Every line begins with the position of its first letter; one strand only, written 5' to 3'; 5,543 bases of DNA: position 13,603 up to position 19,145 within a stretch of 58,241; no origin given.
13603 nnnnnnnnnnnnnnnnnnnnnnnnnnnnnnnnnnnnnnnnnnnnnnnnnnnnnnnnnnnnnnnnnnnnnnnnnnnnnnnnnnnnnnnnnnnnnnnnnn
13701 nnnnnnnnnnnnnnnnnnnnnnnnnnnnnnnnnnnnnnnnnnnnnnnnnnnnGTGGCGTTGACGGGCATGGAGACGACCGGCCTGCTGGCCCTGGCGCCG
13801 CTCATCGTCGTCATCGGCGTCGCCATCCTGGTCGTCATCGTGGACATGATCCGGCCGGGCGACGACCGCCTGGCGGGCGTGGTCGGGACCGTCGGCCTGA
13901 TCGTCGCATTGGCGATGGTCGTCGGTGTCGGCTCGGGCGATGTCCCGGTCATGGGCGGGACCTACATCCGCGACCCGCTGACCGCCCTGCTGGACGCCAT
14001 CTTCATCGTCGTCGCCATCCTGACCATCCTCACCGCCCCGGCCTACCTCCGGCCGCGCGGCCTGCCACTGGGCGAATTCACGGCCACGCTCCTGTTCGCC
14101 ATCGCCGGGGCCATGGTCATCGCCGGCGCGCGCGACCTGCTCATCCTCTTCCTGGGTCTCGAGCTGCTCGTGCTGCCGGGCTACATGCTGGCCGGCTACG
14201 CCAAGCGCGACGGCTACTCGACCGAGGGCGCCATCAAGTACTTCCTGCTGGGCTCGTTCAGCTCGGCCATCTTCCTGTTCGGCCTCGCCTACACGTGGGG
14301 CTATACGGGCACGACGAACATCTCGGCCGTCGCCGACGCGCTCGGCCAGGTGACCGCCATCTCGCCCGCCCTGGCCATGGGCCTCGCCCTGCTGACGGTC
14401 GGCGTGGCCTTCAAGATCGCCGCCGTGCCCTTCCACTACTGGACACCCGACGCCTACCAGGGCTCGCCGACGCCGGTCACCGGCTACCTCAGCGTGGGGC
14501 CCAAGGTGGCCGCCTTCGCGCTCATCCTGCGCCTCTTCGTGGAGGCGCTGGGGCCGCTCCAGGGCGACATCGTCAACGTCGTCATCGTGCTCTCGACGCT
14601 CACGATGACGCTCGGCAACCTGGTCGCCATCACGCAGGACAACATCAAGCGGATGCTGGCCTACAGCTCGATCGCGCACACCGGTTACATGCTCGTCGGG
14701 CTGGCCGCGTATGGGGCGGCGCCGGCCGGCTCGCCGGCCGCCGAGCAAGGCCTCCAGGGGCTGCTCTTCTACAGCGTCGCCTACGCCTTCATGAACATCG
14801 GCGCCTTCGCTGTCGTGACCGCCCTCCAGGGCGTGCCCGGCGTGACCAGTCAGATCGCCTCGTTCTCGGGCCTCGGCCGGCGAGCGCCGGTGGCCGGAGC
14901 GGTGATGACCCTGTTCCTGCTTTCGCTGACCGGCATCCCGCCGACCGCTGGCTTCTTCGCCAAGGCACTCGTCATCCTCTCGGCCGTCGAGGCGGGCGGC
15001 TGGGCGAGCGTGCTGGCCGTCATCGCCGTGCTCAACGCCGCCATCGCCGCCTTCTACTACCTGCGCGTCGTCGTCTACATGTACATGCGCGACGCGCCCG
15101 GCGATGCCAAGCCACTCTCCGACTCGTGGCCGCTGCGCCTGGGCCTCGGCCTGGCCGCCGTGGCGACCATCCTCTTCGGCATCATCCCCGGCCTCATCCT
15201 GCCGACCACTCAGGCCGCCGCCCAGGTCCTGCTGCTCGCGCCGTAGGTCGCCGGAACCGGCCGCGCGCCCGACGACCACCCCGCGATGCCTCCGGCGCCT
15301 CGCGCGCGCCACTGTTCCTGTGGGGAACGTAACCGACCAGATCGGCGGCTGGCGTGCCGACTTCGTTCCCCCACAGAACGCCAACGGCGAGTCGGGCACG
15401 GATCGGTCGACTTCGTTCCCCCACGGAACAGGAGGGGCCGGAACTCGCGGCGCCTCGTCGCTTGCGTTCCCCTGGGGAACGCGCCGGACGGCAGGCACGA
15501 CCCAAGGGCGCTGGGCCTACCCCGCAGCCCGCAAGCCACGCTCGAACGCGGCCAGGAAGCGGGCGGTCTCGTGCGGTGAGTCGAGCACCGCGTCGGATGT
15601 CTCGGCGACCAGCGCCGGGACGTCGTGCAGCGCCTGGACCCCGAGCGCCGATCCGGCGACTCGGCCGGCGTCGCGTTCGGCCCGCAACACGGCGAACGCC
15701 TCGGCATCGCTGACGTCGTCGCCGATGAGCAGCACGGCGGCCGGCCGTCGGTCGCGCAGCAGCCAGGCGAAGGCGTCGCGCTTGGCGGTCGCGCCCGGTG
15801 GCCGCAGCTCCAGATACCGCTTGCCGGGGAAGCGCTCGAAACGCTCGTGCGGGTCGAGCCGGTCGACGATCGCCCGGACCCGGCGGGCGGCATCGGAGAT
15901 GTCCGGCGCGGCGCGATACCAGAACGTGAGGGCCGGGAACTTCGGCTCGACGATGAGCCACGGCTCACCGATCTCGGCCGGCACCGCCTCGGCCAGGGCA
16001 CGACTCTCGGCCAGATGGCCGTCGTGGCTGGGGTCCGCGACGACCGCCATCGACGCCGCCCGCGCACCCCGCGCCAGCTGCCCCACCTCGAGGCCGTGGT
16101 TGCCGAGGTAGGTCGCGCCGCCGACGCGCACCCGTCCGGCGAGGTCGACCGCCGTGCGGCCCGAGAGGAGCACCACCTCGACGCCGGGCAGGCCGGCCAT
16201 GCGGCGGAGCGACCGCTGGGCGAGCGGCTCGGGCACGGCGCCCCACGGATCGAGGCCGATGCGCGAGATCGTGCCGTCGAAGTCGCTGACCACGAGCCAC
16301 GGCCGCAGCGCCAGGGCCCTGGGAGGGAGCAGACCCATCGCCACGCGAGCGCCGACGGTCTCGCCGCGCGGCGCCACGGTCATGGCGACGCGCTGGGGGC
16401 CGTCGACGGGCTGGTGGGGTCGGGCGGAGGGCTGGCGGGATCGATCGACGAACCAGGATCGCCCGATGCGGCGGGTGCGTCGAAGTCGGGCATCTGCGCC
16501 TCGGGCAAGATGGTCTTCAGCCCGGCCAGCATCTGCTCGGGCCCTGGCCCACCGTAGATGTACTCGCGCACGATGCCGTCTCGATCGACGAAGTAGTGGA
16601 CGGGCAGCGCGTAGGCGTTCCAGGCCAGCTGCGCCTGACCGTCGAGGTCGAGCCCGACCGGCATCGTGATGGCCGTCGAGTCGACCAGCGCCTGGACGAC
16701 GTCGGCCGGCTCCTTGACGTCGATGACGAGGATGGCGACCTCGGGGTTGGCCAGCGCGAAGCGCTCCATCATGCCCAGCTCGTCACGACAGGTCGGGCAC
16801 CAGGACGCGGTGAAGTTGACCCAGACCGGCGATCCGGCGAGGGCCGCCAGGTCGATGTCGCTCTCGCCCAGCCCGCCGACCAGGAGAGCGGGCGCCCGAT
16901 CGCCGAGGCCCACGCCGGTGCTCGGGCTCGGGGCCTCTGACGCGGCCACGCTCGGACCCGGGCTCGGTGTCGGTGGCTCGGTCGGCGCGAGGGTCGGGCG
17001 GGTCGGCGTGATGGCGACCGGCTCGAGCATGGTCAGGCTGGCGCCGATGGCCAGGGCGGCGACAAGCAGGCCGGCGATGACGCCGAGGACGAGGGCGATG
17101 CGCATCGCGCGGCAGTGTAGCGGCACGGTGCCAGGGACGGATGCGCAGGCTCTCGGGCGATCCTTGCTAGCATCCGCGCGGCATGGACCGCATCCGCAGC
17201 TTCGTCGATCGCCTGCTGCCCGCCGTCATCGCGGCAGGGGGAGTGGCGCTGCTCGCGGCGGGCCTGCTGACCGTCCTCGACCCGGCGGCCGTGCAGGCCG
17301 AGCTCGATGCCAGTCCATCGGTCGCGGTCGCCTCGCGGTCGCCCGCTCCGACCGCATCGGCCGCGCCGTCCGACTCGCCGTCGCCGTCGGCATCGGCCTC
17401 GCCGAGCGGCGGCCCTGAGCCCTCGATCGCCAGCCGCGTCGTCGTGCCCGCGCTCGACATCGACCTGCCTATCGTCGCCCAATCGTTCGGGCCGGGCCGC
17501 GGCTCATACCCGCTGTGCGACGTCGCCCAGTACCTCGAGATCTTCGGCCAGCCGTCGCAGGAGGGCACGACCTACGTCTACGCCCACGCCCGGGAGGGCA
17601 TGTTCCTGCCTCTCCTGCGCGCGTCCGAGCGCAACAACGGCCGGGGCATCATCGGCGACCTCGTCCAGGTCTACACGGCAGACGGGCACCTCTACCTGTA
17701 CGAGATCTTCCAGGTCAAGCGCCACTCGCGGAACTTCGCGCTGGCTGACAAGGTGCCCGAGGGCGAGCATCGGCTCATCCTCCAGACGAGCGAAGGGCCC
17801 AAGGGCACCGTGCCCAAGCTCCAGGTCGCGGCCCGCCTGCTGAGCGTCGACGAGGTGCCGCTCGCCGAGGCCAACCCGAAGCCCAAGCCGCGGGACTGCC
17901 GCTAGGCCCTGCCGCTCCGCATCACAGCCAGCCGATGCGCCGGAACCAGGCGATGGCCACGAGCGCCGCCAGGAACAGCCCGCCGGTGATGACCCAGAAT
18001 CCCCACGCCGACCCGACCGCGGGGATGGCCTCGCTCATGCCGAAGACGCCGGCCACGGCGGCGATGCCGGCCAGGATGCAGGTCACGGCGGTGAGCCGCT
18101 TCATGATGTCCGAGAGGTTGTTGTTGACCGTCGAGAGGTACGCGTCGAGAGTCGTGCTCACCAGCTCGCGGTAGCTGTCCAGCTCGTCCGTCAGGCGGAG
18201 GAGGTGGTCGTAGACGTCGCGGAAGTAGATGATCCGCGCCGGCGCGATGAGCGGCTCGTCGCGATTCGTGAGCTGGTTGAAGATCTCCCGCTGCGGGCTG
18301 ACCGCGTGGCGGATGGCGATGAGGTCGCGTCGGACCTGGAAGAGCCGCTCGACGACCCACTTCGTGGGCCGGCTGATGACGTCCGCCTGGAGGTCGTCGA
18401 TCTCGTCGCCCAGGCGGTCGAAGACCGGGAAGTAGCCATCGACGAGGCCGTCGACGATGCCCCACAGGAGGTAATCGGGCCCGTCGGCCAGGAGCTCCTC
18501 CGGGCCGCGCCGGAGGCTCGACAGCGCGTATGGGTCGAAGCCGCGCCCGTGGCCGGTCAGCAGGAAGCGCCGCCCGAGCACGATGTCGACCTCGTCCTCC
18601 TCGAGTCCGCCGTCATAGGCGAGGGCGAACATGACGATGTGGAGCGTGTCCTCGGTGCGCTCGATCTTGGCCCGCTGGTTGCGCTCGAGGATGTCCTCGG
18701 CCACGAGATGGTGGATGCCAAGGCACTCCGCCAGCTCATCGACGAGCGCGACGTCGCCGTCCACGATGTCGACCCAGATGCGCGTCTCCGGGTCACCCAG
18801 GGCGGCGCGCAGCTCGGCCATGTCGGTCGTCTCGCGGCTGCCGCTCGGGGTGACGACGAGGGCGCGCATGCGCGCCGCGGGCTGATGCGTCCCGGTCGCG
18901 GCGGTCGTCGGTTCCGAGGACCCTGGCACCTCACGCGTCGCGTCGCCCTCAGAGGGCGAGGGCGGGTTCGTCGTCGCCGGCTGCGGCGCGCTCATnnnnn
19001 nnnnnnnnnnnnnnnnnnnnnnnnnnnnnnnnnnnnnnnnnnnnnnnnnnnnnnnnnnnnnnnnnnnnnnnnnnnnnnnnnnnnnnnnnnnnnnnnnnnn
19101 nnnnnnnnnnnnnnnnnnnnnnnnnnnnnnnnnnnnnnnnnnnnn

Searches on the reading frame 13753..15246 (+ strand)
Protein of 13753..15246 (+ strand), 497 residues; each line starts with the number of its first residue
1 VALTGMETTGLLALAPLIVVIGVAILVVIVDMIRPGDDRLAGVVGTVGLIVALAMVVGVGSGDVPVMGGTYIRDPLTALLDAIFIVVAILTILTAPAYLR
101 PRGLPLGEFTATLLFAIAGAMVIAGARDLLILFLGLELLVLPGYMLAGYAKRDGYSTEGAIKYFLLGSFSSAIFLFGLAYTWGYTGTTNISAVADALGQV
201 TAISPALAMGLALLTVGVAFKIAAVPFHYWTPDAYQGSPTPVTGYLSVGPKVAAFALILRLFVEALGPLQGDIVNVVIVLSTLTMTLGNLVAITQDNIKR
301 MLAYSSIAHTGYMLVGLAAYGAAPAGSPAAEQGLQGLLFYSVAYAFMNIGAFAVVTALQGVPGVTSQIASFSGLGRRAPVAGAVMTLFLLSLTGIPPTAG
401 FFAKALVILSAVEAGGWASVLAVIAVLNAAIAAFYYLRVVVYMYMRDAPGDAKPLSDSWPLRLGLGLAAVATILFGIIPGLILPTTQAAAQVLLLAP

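Call 54: search_protein_families(library=pfam, proteins=[window:13753-15246:+], max_evalue=0.0001)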
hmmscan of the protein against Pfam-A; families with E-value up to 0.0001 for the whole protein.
window:13753-15246:+ (497 aa): 1 family
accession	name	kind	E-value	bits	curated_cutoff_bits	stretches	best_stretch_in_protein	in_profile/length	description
PF00361.26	Proton_antipo_M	-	2e-69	234.5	21.5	1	126-425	1-290/294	NADH:quinone oxidoreductase/Mrp antiporter, TM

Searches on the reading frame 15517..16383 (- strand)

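Call 54: search_protein_families(library=pfam, proteins=[window:15517-16383:-], max_evalue=0.0001)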
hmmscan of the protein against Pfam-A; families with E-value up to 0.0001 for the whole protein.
window:15517-16383:- (288 aa): 1 family
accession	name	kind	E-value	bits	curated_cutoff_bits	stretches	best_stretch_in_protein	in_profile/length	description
PF02358.22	Trehalose_PPase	-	4.4e-18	65.7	27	1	34-237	3-207/235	Trehalose-phosphatase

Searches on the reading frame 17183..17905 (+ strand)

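Call 55: search_protein_families(library=pfam, proteins=[window:17183-17905:+], max_evalue=0.0001)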
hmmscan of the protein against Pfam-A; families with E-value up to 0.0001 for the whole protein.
window:17183-17905:+ (240 aa): 1 family
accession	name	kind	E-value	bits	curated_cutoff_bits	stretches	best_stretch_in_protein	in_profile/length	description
PF04203.18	Sortase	-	7.3e-08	32.6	26.6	1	87-204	2-108/125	Sortase domain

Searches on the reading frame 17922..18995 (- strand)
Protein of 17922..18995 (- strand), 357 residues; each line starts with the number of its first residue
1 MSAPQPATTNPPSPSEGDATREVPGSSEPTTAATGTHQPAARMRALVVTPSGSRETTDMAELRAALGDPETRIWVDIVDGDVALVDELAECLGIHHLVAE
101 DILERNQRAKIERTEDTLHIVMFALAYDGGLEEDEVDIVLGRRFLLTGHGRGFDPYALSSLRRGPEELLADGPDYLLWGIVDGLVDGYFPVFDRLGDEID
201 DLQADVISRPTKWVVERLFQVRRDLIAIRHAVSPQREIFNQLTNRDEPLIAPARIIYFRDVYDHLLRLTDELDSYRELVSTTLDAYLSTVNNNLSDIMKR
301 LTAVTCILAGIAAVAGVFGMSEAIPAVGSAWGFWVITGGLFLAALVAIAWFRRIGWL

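Call 55: search_protein_families(library=pfam, proteins=[window:17922-18995:-], max_evalue=0.0001)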
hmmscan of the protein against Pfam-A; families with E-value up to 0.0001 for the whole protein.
window:17922-18995:- (357 aa): 1 family
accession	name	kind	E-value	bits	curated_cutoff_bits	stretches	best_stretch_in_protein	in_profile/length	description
PF01544.23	CorA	-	1.3e-49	169.6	27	1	73-353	5-292/292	CorA-like Mg2+ transporter protein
